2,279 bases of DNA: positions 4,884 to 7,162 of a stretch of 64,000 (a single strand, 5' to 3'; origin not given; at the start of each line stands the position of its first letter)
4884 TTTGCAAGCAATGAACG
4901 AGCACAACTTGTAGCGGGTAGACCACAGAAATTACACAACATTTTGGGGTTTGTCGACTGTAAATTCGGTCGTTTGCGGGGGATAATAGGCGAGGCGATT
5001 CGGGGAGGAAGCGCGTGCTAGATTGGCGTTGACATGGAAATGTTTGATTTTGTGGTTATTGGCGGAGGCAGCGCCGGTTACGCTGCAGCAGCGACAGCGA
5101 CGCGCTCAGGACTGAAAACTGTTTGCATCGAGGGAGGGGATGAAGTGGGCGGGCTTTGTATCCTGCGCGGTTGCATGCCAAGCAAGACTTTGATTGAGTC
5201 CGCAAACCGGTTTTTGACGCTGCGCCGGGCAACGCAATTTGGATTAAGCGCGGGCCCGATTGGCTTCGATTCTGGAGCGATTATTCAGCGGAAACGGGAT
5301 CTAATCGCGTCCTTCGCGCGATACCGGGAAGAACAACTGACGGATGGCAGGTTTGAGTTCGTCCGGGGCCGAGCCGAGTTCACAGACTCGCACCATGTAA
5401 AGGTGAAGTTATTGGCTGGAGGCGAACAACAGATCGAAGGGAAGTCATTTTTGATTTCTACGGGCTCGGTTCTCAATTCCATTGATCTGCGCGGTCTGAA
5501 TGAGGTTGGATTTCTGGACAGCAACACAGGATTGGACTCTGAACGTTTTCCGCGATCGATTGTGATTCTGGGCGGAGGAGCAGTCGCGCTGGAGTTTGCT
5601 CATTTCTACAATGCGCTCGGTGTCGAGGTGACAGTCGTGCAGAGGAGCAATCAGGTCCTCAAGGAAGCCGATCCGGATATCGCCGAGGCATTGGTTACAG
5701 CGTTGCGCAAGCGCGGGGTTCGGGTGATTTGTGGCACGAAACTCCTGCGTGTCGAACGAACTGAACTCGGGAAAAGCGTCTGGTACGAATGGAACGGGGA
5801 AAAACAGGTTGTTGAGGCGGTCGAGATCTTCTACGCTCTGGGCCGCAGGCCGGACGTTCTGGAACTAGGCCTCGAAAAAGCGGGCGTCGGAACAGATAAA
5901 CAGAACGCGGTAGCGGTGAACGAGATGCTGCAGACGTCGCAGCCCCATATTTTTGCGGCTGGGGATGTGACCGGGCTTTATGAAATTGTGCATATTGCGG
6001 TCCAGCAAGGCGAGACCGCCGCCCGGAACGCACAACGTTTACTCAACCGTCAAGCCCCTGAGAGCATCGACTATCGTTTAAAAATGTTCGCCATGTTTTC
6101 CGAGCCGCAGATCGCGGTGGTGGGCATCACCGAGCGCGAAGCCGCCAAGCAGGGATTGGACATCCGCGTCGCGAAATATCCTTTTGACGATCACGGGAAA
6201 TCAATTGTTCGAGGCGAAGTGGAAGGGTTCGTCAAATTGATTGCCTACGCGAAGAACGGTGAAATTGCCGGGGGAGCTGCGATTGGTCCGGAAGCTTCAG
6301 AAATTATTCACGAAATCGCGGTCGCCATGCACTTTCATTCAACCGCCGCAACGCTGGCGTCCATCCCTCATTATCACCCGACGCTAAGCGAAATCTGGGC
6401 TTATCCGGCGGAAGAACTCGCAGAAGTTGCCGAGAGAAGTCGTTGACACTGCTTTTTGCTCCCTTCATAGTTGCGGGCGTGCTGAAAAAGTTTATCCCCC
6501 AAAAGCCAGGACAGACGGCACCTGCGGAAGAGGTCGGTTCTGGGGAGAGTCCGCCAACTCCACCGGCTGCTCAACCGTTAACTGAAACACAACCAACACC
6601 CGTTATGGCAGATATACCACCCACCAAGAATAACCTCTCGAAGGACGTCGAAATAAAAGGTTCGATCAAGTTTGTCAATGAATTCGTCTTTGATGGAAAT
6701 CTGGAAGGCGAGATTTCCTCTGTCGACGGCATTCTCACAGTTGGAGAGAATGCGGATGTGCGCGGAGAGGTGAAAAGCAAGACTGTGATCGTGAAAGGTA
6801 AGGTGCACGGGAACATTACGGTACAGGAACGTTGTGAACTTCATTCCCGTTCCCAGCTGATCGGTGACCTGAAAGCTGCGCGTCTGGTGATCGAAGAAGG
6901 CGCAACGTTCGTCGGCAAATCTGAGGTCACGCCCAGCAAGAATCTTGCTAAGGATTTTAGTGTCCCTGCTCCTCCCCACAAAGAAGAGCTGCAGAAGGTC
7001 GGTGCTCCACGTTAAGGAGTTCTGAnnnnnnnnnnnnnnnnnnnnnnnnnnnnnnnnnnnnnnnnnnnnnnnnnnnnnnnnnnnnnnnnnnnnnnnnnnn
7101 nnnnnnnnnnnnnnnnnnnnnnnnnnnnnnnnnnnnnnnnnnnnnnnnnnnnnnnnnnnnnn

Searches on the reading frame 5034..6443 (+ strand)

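Call 58: search_protein_families(library=ncbifam, proteins=[window:5034-6443:+], max_evalue=0.001)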
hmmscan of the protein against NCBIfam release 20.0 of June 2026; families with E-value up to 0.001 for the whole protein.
window:5034-6443:+ (470 aa): 76 families (the best 25 are shown)
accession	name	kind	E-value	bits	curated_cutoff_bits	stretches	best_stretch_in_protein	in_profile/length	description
TIGR01350.1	lipoamide_DH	equivalog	3.1e-109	365.7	408.8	1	3-461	1-453/461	dihydrolipoyl dehydrogenase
TIGR02053.1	MerA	equivalog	2.6e-100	336.6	454.45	1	4-456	1-447/465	mercury(II) reductase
NF004943.0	PRK06292.2-1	equivalog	6.1e-89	298.9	432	1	2-459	2-452/456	dihydrolipoyl dehydrogenase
NF004947.0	PRK06292.2-5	equivalog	6.5e-88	295.7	592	1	1-462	1-458/474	dihydrolipoyl dehydrogenase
NF004992.0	PRK06370.1-4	equivalog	7.7e-88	294.9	629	1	2-463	3-456/459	FAD-containing oxidoreductase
NF004991.0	PRK06370.1-3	subfamily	6.2e-85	285.6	620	1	2-454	34-479/509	FAD-containing oxidoreductase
NF004946.0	PRK06292.2-4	subfamily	1.9e-83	280.9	634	1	1-457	1-465/487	dihydrolipoyl dehydrogenase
NF004776.0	PRK06116.1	equivalog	2e-83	280.9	480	1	2-453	3-444/450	glutathione-disulfide reductase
NF004945.0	PRK06292.2-3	equivalog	1.2e-81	275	494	1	1-458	1-448/457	dihydrolipoyl dehydrogenase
NF003585.0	PRK05249.1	equivalog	5.3e-81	272.6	465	1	3-456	6-451/464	Si-specific NAD(P)(+) transhydrogenase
TIGR01424.1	gluta_reduc_2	equivalog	1.7e-80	270.8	606.05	1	4-453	3-440/446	glutathione-disulfide reductase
NF004939.0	PRK06292.1-1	equivalog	3e-77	260.3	435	1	3-453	5-449/476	dihydrolipoyl dehydrogenase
NF005883.0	PRK07845.1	equivalog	7.7e-75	252.6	479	1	5-454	4-451/466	NAD(P)H-quinone dehydrogenase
NF005884.0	PRK07846.1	equivalog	1.7e-73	247.8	501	1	1-454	1-443/454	mycothione reductase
NF010311.1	PRK13748.1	subfamily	5.4e-72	243.4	600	1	5-443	99-529/560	mercury(II) reductase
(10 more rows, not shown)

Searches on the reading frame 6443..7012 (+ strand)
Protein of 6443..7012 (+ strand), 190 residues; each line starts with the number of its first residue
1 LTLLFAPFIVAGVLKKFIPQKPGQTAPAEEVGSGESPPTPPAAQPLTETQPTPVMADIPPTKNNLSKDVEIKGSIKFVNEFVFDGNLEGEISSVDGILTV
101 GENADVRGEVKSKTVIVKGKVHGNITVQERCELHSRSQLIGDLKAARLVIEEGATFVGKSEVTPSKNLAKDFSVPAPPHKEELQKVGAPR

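Call 3: search_protein_families(library=pfam, proteins=[window:6443-7012:+], max_evalue=1)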
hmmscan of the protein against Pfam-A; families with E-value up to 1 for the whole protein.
window:6443-7012:+ (190 aa): 2 families
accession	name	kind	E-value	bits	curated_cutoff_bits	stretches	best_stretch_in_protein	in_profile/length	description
PF04519.19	Bactofilin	-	3.3e-24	85.4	27.9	1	65-160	3-97/98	Polymer-forming cytoskeletal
PF21305.2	type_II_gspD_N0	-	0.16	12.3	27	0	108-133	16-41/71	GspD-like, N0 domain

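Call 4: search_protein_families(library=ncbifam, proteins=[window:6443-7012:+], max_evalue=1)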
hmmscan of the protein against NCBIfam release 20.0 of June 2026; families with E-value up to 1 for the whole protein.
window:6443-7012:+ (190 aa): 1 family
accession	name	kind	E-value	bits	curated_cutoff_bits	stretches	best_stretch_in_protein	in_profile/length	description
NF002068.0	PRK00911.1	subfamily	0.088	11.3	644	1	50-117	299-367/559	dihydroxy-acid dehydratase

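Call 58: search_protein_families(library=ncbifam, proteins=[window:6479-7012:+], max_evalue=0.001)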
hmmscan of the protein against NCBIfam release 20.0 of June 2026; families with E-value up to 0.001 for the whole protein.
window:6479-7012:+ (178 aa): 0 families
